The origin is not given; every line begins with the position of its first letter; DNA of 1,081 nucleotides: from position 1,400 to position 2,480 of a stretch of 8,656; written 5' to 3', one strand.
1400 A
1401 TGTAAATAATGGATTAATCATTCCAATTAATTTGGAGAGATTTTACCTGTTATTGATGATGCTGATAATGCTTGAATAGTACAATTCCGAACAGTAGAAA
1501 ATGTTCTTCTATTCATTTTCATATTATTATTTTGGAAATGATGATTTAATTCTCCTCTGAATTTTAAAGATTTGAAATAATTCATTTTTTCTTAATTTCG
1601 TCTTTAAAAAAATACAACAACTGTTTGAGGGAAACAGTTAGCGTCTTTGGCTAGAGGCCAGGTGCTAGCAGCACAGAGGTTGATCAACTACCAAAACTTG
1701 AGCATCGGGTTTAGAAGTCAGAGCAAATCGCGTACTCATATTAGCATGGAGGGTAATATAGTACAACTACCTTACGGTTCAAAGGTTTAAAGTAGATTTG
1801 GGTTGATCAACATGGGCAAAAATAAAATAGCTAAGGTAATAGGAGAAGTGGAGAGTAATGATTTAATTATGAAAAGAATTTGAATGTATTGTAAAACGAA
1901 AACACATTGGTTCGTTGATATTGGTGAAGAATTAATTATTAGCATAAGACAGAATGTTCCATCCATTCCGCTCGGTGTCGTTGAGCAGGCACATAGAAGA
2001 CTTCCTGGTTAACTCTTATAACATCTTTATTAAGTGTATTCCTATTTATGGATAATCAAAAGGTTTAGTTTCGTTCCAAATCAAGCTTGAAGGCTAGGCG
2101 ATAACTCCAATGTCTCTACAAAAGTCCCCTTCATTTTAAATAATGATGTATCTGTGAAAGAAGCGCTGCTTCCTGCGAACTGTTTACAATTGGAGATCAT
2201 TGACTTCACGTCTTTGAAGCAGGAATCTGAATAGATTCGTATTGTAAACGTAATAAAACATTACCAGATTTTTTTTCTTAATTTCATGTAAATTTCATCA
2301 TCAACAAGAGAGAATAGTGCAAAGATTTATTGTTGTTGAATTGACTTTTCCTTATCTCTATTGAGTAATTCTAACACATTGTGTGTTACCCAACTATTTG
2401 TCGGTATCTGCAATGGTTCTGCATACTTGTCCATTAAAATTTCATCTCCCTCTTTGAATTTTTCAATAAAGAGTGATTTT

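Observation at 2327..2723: Class III cyclase C-terminal catalytic domain with a C1-like, non-canonical active-site complement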

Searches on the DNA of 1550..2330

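Call 42: search_rna_families(source=window, start=1550, end=2330, threshold=evalue, max_evalue=1)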
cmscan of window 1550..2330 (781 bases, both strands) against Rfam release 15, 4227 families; matches with E-value up to 1: 0.
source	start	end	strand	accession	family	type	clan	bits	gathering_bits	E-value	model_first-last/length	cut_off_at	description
